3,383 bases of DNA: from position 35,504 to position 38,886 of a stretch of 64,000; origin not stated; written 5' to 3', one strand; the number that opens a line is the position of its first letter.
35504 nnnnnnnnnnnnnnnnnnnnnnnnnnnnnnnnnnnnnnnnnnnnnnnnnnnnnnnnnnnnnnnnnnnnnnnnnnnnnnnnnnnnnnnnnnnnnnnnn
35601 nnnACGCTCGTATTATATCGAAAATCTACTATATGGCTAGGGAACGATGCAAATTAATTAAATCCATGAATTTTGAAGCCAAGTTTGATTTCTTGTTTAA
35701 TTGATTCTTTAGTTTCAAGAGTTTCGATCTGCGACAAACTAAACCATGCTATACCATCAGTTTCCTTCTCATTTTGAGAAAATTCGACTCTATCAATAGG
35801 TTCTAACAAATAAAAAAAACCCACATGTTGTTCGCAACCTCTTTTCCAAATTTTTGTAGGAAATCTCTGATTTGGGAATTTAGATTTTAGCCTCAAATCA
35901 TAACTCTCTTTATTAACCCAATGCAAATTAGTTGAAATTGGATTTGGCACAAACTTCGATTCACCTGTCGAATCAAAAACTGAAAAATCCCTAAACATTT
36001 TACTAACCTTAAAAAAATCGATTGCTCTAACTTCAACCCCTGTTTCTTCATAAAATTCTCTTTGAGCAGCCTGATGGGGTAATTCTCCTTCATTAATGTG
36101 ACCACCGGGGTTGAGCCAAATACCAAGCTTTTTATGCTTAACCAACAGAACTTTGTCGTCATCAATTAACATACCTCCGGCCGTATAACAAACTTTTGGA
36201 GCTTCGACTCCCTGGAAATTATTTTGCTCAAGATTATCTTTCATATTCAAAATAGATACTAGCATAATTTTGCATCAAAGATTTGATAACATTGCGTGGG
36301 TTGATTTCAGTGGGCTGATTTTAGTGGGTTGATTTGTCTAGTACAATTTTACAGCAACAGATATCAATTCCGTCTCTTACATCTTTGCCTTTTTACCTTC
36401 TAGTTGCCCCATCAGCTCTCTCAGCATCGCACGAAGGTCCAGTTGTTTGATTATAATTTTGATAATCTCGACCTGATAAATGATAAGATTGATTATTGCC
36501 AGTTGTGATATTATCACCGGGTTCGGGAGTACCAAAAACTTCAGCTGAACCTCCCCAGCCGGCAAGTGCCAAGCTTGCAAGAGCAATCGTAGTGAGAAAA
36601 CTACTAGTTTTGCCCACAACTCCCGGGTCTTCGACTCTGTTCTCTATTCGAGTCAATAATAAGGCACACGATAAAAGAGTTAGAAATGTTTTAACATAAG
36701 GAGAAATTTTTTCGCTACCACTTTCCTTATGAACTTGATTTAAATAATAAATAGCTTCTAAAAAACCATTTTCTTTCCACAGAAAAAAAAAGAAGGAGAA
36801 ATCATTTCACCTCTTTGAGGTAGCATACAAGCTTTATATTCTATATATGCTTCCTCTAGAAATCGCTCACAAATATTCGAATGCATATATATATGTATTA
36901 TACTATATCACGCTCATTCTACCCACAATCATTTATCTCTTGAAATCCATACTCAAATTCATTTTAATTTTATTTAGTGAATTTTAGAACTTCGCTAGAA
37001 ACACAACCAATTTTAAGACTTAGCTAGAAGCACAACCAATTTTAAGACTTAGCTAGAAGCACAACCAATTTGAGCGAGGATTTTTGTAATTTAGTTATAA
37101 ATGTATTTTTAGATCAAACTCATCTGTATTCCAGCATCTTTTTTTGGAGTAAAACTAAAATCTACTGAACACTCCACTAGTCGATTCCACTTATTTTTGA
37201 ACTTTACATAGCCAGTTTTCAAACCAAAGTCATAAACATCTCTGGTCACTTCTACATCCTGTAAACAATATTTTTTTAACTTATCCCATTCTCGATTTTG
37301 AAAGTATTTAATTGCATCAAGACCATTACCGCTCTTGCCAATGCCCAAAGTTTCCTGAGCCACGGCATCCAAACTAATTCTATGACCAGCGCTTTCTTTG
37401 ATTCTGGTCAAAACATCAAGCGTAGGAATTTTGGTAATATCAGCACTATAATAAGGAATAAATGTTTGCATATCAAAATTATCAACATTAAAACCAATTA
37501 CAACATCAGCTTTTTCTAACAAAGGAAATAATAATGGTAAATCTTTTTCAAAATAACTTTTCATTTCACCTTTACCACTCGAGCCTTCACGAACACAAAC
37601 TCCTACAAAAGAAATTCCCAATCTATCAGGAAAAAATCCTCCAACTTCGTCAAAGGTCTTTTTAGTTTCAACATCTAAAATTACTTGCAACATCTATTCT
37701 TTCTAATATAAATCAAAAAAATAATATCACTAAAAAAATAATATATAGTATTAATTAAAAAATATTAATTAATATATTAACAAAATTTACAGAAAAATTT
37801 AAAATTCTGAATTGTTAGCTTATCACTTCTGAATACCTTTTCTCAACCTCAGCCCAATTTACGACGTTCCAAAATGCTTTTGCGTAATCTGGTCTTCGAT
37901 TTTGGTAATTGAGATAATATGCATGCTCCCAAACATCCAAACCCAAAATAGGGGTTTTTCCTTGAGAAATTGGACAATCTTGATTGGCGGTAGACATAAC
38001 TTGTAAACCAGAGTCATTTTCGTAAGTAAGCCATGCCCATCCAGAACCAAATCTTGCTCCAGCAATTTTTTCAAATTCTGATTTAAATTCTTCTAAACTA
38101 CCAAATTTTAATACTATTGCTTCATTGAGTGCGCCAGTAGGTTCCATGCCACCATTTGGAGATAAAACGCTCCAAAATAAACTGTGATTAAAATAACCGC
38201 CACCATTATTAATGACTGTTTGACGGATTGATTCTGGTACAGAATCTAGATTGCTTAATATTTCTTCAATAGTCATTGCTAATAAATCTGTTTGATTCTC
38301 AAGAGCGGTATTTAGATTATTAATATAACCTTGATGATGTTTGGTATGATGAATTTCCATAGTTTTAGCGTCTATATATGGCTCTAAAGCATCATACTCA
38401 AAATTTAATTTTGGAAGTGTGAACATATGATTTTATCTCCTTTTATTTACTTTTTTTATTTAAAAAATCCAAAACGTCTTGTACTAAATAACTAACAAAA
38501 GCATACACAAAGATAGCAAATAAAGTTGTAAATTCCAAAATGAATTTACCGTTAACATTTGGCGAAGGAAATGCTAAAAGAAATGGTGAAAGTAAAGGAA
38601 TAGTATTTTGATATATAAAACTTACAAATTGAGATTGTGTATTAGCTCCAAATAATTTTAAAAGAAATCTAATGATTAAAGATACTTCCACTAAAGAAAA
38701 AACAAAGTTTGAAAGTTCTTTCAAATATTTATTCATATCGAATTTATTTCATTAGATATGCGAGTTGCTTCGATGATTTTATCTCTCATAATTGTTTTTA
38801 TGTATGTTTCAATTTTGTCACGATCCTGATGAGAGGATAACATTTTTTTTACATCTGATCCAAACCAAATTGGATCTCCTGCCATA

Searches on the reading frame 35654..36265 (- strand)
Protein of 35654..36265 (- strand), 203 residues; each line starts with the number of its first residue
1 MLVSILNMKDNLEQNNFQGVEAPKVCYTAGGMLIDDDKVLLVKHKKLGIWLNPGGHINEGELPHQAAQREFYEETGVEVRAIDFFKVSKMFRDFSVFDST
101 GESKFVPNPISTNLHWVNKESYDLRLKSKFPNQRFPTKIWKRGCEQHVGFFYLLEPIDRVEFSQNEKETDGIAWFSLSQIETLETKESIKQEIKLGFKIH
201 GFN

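Call 52: search_protein_families(library=pfam, proteins=[window:35654-36265:-], max_evalue=0.01)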
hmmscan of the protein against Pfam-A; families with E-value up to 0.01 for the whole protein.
window:35654-36265:- (203 aa): 1 family
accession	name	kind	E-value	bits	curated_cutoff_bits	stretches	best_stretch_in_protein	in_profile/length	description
PF00293.34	NUDIX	-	5.3e-19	69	21.1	1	29-98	6-79/134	NUDIX domain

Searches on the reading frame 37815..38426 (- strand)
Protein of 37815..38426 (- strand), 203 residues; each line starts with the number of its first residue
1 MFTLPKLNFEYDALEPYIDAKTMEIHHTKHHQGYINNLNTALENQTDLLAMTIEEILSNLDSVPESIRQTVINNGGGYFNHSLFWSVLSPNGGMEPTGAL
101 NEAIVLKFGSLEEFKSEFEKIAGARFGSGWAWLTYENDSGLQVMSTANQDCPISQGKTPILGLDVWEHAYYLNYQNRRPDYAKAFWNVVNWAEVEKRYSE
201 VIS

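Call 6: search_protein_families(library=pfam, proteins=[window:37815-38426:-])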
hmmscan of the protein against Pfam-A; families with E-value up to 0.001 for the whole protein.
window:37815-38426:- (203 aa): 2 families
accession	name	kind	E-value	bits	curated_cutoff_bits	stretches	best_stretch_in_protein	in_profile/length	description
PF02777.23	Sod_Fe_C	-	3.3e-42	143.1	20.9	1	96-197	1-102/102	Iron/manganese superoxide dismutases, C-terminal domain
PF00081.27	Sod_Fe_N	-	5.7e-29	100.9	27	1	2-89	2-82/82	Iron/manganese superoxide dismutases, alpha-hairpin domain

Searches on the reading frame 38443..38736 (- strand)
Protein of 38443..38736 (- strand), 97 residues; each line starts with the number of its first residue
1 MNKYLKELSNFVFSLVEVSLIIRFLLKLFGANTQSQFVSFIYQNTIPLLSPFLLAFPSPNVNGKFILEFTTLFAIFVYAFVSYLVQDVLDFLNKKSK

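Call 6: search_protein_families(library=pfam, proteins=[window:38443-38736:-])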
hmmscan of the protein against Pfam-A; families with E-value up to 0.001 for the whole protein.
window:38443-38736:- (97 aa): 1 family
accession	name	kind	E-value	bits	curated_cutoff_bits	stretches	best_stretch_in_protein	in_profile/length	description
PF02325.22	YGGT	-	3.8e-08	34.1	27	1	11-84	2-69/70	YGGT family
